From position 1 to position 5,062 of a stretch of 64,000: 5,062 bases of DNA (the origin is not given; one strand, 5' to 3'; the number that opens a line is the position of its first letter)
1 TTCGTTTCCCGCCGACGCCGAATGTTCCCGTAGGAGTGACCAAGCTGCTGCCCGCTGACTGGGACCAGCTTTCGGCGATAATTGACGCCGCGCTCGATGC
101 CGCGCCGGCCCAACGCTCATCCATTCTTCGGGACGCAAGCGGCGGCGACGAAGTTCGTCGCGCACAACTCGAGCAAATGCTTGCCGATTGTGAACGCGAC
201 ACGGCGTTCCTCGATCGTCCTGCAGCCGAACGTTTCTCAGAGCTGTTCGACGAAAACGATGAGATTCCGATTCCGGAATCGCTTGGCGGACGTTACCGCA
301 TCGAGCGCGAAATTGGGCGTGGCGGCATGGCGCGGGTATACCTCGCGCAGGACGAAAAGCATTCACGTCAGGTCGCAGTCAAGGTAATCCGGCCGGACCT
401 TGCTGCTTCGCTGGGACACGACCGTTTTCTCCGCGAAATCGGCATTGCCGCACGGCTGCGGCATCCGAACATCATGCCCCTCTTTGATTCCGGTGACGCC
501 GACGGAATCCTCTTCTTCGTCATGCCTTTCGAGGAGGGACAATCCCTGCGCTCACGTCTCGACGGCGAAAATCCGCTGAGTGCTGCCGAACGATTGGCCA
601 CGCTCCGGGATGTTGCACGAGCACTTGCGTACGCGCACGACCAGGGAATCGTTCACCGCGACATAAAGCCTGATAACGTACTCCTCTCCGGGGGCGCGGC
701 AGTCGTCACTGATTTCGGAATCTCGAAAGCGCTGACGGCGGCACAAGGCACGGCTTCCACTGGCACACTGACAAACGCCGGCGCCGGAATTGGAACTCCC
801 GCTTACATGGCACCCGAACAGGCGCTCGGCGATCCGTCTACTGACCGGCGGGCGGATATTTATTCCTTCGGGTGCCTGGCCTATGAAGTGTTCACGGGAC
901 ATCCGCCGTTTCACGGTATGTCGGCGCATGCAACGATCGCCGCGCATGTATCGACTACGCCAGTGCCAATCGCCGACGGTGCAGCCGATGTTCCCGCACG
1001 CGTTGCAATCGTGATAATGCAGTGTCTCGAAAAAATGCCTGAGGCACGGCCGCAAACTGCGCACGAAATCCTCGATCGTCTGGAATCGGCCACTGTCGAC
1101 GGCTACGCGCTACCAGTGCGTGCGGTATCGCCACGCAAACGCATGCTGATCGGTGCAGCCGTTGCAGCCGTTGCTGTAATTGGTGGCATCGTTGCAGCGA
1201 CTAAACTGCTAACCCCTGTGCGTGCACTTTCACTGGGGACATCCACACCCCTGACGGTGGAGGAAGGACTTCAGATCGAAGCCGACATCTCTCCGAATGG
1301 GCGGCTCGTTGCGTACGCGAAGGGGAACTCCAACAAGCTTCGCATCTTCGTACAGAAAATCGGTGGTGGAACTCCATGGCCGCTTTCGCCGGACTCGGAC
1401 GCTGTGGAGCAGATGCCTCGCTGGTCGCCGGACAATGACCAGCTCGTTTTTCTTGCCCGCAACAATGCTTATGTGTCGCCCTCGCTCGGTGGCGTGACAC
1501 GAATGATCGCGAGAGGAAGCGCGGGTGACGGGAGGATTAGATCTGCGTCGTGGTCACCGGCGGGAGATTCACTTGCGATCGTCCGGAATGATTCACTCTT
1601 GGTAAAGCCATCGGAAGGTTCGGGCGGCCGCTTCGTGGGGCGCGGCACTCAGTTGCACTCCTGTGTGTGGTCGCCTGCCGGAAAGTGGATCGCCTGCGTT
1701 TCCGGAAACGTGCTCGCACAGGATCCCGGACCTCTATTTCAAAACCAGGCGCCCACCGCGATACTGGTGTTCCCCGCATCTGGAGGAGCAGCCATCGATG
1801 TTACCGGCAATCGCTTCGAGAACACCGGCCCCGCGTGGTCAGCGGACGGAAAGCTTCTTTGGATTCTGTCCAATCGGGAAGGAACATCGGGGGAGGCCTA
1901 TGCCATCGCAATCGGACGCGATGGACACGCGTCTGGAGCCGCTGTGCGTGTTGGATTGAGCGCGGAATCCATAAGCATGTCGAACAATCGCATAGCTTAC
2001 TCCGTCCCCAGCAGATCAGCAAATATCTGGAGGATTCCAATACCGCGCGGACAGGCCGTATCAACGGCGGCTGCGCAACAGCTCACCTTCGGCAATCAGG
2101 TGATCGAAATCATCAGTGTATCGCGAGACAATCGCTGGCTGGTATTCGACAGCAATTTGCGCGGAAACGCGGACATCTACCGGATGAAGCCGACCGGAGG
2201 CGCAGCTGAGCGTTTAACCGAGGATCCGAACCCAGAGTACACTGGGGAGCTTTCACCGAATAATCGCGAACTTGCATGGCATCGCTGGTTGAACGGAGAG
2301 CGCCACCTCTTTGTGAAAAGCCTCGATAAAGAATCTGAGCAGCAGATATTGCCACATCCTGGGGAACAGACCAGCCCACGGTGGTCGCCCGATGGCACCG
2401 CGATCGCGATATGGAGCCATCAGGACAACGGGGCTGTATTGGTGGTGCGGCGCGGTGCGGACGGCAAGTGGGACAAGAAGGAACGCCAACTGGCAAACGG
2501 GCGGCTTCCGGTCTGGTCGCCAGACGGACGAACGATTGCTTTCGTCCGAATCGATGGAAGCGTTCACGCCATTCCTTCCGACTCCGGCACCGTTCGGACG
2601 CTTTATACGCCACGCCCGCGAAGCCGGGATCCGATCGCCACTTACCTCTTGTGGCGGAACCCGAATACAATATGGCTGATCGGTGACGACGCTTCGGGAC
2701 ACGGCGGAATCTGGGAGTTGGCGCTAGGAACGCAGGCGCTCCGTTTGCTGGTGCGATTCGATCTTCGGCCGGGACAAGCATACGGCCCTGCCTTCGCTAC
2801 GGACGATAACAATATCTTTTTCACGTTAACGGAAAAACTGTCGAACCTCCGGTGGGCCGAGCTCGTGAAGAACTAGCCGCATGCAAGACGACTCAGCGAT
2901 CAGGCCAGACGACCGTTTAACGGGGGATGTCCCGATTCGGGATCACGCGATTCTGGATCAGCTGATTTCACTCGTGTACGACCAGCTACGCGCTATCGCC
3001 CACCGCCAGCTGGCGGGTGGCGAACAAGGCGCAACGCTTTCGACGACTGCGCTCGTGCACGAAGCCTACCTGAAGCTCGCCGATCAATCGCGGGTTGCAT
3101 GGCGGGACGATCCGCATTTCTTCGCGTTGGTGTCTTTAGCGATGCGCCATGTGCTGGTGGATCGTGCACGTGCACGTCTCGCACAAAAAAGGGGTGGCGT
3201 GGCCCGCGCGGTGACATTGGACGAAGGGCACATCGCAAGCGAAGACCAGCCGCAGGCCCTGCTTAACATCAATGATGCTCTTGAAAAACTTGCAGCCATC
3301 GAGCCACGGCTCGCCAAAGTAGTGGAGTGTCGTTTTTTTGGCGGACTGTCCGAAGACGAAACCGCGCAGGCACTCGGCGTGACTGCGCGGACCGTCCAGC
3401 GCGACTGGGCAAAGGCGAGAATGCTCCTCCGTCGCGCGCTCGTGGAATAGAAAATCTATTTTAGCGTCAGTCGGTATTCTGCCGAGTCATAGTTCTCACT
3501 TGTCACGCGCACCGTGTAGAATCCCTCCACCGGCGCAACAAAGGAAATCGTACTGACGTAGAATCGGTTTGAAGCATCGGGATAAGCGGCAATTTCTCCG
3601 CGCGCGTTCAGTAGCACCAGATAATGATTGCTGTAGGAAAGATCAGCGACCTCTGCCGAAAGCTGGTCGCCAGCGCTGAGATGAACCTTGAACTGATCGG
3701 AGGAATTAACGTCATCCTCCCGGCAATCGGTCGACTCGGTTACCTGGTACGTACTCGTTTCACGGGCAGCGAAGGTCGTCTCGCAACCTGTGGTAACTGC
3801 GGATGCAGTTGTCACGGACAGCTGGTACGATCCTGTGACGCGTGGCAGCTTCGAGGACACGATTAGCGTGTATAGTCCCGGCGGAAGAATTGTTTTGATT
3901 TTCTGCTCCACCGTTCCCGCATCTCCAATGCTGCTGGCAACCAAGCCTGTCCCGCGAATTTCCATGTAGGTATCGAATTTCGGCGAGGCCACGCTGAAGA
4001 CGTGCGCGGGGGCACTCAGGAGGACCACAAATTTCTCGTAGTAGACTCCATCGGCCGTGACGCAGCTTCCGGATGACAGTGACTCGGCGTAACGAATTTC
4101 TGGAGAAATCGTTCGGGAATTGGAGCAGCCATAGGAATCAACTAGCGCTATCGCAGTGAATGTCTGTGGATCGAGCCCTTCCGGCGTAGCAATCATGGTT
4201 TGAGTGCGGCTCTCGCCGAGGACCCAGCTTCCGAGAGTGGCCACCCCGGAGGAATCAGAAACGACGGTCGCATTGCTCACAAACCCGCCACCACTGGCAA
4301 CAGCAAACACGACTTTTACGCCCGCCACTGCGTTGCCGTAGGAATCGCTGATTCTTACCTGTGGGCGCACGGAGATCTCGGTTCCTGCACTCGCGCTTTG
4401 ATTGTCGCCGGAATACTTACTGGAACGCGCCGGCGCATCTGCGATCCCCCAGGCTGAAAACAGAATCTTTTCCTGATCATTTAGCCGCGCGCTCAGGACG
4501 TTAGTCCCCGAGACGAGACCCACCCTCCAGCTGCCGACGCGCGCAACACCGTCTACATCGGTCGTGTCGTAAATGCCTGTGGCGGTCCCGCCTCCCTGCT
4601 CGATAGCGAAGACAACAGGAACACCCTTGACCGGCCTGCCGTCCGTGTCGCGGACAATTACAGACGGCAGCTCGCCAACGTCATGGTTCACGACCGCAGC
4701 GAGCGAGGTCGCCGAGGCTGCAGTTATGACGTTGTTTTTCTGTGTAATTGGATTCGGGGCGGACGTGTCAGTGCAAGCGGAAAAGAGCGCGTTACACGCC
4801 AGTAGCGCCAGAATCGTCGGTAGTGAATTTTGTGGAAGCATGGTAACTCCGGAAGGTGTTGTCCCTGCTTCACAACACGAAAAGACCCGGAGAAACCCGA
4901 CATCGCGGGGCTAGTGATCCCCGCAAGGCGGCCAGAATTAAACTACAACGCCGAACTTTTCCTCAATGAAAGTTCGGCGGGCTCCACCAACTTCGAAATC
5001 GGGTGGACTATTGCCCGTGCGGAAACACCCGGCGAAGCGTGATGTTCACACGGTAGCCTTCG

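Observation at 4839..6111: Duplicated ~105-nt leader that may reveal the ECF target promoter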

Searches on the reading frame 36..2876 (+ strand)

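Call 6: search_protein_families(library=pfam, proteins=[window:36-2876:+])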
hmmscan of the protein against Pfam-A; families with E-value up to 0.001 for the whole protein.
window:36-2876:+ (946 aa): 9 families
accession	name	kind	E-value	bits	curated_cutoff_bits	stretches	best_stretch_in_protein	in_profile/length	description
PF00069.31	Pkinase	-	1.4e-47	162.8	31.7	1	87-346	1-258/263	Protein kinase domain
PF07714.23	PK_Tyr_Ser-Thr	-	8.8e-35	120.7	23.1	1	89-341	3-251/258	Protein tyrosine and serine/threonine kinase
PF07676.18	PD40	-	4.1e-25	87.6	20.9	1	769-792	2-25/38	WD40-like Beta Propeller Repeat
PF00930.27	DPPIV_N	-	2.1e-16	60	22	0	438-489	26-76/354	Dipeptidyl peptidase IV (DPP IV) N-terminal region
PF01636.29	APH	-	3e-09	37.4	23.2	1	92-201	4-108/239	Phosphotransferase enzyme family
PF25174.1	Beta-prop_THOC3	-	1.4e-06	28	305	0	767-848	80-158/272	THOC3 beta-propeller domain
PF24797.1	Beta-prop_WDR35_TULP_N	-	7.6e-06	25.7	80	0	782-856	122-193/332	WDR35/TULP4 N-terminal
PF12894.13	ANAPC4_WD40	-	1.6e-05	25.5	22.9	0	783-859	3-78/91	Anaphase-promoting complex subunit 4 WD40 domain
PF03109.22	ABC1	-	0.00038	20.1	22.9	0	93-129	38-73/244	ABC1 atypical kinase-like domain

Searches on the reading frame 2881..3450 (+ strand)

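Call 6: search_protein_families(library=pfam, proteins=[window:2881-3450:+])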
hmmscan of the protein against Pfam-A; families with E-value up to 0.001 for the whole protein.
window:2881-3450:+ (189 aa): 3 families
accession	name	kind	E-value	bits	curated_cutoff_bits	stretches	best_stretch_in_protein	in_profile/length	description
PF07638.17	Sigma70_ECF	-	1.3e-44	152.8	21.1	1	21-187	15-183/185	ECF sigma factor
PF08281.18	Sigma70_r4_2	-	5.4e-07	29.6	25.7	1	134-181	5-52/54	Sigma-70, region 4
PF04545.22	Sigma70_r4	-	2.4e-05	24.2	24.1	1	137-184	2-49/50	Sigma-70, region 4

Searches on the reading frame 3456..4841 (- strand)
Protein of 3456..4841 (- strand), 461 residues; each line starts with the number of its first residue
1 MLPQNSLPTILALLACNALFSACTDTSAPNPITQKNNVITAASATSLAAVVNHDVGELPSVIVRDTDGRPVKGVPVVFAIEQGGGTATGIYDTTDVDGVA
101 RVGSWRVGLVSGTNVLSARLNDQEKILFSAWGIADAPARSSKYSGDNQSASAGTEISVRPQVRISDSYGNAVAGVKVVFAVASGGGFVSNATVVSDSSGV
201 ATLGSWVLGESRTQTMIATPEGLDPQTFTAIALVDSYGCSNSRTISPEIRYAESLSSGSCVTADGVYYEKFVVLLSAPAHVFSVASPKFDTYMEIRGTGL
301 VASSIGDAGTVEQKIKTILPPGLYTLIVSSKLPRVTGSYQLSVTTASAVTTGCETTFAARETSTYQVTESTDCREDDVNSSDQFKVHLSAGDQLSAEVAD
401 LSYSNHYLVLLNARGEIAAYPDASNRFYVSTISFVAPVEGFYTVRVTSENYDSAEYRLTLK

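Call 6: search_protein_families(library=pfam, proteins=[window:3456-4841:-])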
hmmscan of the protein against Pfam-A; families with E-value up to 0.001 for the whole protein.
window:3456-4841:- (461 aa): 3 families
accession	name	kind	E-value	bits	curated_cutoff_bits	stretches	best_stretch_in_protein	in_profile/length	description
PF02369.22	Big_1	-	8.6e-13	48.6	34.9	2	146-203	7-64/93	Bacterial Ig-like domain (group 1)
PF17789.7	MG4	-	0.00024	21.7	24.7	0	61-102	20-58/95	Macroglobulin domain MG4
PF13620.12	CarboxypepD_reg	-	0.00034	21.3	32.3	0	162-233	4-69/82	Carboxypeptidase regulatory-like domain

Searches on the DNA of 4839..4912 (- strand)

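Call 103: build_rna_model(alignment_id=A3, structure=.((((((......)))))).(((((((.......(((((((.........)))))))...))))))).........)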
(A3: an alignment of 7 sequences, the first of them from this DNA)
Model R1 built from alignment A3 (7 sequences, 76 columns); structure: as given.
model positions 75; base pairs 20; branch points 1; effective number of sequences 1.69; information 0.753 bits per position. Calibrated on 0.2 Mb of random sequence (short: E-values are rough).
structure used (alignment columns):
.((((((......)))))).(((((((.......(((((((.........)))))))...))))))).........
